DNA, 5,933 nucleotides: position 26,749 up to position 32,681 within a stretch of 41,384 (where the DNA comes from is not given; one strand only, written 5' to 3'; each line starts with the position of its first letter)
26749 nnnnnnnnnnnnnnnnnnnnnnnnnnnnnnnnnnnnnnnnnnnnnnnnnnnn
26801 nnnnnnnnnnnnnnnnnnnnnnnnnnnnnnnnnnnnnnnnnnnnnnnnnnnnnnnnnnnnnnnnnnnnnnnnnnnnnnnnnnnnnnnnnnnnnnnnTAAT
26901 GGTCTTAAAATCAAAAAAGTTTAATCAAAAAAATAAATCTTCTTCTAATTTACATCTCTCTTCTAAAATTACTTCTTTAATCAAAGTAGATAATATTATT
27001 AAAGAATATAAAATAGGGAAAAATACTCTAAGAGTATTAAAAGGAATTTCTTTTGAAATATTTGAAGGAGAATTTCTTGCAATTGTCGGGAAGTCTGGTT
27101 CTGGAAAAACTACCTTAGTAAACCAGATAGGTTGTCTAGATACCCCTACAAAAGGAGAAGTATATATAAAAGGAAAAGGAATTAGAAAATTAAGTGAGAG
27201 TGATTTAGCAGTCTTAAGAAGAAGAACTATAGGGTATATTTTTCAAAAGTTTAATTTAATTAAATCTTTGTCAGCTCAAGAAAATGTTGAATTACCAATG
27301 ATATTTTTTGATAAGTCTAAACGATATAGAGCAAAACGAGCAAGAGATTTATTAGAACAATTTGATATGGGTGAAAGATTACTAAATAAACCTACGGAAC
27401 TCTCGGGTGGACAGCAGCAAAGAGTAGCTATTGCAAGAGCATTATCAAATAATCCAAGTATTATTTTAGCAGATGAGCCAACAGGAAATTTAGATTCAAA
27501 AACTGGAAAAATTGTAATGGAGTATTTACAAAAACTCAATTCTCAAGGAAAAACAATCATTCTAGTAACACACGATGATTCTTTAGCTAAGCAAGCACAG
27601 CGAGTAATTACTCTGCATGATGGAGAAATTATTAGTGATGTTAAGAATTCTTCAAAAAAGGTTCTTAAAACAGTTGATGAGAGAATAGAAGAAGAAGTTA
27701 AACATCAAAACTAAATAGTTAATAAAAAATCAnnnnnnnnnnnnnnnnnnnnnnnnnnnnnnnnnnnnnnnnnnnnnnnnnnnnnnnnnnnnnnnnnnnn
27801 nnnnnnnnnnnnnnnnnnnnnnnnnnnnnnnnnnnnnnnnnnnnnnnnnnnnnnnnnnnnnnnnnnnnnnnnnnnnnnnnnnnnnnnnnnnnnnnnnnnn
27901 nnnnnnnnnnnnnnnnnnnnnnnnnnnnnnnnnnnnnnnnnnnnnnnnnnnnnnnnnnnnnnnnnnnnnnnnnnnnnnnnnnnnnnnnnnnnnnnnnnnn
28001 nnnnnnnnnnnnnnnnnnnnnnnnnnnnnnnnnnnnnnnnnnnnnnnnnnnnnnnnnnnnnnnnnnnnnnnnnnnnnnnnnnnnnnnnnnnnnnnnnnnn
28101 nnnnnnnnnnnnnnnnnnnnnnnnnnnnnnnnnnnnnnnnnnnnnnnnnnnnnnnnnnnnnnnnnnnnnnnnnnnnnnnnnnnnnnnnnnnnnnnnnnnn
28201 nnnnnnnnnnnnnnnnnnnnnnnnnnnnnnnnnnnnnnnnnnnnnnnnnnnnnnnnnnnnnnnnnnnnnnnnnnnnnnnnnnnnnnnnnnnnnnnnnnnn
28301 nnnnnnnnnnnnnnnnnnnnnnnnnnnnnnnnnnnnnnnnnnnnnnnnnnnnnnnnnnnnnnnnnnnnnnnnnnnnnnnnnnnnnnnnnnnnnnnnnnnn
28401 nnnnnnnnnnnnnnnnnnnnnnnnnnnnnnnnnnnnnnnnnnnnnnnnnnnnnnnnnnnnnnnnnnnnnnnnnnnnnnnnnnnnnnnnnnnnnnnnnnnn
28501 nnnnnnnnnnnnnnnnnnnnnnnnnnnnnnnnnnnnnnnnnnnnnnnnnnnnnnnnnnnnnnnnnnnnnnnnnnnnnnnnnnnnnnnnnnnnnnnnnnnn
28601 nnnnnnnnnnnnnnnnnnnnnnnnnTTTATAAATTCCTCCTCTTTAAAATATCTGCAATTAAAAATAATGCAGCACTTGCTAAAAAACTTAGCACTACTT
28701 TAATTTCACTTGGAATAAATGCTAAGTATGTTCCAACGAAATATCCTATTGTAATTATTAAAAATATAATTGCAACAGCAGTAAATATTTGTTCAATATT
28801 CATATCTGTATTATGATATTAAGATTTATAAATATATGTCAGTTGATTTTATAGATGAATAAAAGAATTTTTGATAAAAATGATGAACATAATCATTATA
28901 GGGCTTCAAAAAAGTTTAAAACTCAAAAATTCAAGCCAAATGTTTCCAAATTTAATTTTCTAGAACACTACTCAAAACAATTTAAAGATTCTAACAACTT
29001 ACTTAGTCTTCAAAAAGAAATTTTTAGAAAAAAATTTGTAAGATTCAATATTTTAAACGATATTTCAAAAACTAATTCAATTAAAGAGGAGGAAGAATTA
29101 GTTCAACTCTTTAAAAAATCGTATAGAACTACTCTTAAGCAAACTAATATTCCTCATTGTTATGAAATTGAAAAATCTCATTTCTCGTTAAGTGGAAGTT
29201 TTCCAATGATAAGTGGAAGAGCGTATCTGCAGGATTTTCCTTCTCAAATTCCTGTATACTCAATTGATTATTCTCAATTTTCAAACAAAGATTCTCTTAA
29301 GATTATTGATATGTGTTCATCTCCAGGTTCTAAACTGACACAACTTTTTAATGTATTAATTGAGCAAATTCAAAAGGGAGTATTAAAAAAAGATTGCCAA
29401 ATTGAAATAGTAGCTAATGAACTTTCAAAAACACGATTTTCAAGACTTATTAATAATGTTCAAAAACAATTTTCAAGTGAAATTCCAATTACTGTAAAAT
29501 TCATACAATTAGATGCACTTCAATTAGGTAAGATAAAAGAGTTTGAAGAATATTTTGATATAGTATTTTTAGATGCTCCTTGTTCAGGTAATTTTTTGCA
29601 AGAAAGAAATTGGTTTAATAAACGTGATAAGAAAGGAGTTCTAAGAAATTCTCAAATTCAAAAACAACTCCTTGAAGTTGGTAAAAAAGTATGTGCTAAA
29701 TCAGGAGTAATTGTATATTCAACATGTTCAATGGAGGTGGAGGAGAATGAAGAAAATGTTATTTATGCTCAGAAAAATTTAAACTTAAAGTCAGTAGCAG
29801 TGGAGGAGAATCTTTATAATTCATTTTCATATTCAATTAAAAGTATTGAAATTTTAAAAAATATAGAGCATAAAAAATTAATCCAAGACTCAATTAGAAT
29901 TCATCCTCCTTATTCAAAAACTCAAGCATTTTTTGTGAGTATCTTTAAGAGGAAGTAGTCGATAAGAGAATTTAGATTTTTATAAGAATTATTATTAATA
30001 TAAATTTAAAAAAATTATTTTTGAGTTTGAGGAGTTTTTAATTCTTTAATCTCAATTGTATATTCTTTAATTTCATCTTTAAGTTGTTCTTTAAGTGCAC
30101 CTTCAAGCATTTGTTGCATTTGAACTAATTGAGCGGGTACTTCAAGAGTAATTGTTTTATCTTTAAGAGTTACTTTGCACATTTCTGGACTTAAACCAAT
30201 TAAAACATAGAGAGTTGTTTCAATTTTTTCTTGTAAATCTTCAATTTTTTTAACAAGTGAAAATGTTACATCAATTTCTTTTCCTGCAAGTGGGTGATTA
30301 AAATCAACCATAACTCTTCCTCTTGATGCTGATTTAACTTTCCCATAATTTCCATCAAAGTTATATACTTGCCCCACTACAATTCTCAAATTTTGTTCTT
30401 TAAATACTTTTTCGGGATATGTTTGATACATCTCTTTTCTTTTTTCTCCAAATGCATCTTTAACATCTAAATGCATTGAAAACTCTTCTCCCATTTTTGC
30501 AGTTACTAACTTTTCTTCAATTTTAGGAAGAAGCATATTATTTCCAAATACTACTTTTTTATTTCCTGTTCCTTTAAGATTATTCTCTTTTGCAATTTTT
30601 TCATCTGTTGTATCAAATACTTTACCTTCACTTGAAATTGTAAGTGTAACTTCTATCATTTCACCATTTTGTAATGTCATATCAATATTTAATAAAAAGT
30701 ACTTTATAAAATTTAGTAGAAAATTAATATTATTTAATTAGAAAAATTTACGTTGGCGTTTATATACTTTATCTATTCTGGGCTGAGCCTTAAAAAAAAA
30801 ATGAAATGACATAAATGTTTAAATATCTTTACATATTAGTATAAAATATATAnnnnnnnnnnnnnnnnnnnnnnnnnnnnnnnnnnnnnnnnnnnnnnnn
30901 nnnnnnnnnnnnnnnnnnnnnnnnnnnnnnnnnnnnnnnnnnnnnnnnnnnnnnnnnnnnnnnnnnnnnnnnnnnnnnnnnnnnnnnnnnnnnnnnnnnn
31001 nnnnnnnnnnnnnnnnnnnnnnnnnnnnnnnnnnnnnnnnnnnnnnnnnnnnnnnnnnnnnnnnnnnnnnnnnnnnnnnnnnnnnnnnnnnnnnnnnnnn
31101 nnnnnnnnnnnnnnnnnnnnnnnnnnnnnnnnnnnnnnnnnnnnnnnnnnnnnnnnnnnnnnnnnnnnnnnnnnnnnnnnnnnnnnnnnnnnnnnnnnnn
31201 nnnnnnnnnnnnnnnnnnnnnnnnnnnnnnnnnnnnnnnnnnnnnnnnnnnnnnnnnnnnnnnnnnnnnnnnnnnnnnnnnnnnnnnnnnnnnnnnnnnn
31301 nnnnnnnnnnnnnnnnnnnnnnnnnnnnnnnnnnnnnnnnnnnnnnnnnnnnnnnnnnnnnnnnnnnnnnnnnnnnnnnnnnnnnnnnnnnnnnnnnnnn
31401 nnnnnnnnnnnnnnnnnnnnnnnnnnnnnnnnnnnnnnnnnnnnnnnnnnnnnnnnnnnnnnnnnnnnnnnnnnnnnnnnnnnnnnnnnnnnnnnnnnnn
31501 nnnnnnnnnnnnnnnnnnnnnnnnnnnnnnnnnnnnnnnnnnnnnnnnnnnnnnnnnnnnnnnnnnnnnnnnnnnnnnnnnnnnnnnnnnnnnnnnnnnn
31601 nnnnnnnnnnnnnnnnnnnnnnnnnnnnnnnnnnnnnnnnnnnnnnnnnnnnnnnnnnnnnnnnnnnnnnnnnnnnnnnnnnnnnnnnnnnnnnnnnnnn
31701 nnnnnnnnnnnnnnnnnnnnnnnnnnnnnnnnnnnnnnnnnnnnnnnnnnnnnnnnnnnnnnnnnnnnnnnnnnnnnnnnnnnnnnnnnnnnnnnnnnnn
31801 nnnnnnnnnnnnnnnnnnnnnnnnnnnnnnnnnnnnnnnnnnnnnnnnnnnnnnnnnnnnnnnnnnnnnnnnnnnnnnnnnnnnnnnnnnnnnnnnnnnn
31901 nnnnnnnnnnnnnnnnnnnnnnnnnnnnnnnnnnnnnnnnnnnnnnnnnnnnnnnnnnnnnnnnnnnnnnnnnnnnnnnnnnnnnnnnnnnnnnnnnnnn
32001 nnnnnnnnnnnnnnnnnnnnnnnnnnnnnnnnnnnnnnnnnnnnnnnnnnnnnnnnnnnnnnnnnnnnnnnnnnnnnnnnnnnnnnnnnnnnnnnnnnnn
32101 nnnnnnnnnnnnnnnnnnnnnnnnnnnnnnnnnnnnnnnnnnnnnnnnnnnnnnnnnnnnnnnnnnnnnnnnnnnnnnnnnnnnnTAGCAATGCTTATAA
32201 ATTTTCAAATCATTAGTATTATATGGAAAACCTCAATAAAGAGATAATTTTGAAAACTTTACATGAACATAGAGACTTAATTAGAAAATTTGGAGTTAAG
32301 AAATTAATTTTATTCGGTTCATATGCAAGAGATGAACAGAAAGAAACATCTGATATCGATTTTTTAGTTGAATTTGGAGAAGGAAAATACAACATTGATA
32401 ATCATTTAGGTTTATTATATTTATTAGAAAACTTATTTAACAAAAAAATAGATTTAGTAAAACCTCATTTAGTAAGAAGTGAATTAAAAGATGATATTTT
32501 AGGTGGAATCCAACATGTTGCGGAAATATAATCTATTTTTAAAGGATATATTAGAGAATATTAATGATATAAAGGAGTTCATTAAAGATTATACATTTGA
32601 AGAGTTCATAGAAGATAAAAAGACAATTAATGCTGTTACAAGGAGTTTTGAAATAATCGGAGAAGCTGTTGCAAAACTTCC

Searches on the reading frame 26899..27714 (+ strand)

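Call 10: search_protein_families(library=pfam, proteins=[window:26899-27714:+], max_evalue=0.001)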
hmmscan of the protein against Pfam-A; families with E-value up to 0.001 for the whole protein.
window:26899-27714:+ (271 aa): 3 families
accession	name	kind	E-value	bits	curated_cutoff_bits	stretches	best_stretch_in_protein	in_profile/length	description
PF00005.33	ABC_tran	-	3.2e-35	122.1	25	1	47-195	1-136/137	ABC transporter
PF02463.25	SMC_N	-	8.5e-08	32.3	40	1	55-239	22-211/220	RecF/RecN/SMC N terminal domain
PF13304.12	AAA_21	-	6.8e-05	23.5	27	0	154-229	224-302/304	AAA domain, putative AbiEii toxin, Type IV TA system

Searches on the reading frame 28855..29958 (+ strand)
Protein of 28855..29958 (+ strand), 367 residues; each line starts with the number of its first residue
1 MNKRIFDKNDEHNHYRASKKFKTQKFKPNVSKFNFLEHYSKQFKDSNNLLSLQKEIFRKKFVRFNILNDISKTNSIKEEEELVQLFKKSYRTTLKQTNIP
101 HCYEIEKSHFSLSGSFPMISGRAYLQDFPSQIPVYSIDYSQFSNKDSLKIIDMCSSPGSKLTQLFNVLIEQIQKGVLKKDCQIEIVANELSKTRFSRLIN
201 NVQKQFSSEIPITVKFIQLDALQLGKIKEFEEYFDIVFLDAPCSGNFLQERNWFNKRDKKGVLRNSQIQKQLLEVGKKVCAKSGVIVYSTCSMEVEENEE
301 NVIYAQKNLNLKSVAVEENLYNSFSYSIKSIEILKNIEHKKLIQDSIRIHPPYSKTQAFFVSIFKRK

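Call 11: search_protein_families(library=pfam, proteins=[window:28855-29958:+], max_evalue=0.001)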
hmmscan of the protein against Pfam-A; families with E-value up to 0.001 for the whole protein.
window:28855-29958:+ (367 aa): 1 family
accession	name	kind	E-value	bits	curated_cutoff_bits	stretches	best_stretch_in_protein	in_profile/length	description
PF01189.24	Methyltr_RsmB-F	-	3.1e-28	99.2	27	1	146-364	8-198/199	16S rRNA methyltransferase RsmB/F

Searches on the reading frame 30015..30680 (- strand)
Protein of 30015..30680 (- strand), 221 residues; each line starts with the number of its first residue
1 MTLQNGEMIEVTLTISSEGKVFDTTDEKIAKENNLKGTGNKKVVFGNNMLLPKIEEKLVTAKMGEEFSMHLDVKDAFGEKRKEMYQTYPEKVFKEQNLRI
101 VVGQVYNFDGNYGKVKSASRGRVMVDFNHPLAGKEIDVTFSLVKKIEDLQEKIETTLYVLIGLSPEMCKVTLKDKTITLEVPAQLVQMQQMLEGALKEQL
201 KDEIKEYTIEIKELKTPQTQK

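Call 11: search_protein_families(library=pfam, proteins=[window:30015-30680:-], max_evalue=0.001)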
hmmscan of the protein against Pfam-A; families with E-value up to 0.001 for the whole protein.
window:30015-30680:- (221 aa): 1 family
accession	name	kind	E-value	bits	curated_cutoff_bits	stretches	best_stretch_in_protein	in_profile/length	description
PF22199.2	FKBP26_IF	-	6.5e-11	42.4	27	1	89-131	4-46/46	FKBP26, IF domain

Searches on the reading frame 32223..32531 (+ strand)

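Call 11: search_protein_families(library=pfam, proteins=[window:32223-32531:+], max_evalue=0.001)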
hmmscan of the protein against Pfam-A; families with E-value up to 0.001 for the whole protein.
window:32223-32531:+ (102 aa): 2 families
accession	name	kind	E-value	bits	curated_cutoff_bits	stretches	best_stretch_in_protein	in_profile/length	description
PF01909.29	NTP_transf_2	-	5e-13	49.7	21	1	19-89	8-78/93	Nucleotidyltransferase domain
PF18765.7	Polbeta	-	1.9e-11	44.4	26.9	1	22-93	10-81/93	Polymerase beta, Nucleotidyltransferase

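Call 86: search_protein_families(library=padloc, proteins=[window:32223-32531:+], max_evalue=0.001)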
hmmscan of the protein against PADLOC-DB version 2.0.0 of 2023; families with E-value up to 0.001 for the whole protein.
window:32223-32531:+ (102 aa): 8 families
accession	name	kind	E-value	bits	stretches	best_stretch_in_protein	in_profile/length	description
PDLC04906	PDC-S09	-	2.7e-28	96.2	1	2-96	2-95/98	-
PDLC04904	PDC-S09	-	6.2e-24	82.2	1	1-98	1-97/104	-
PDLC04902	PDC-S09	-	1.7e-21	74.3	1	9-94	5-90/97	-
PDLC04905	PDC-S09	-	1.1e-19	68.6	1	8-98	4-97/101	-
PDLC04903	PDC-S09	-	6.8e-10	37.2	1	5-52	6-53/108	-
PDLC04907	PDC-S09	-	3.1e-06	25.3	1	19-50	21-52/114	-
PDLC04369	PDC-M05A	-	0.00026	18.7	1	16-49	95-127/201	-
PDLC04368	PDC-M05A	-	0.00029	18.7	1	29-77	111-157/201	-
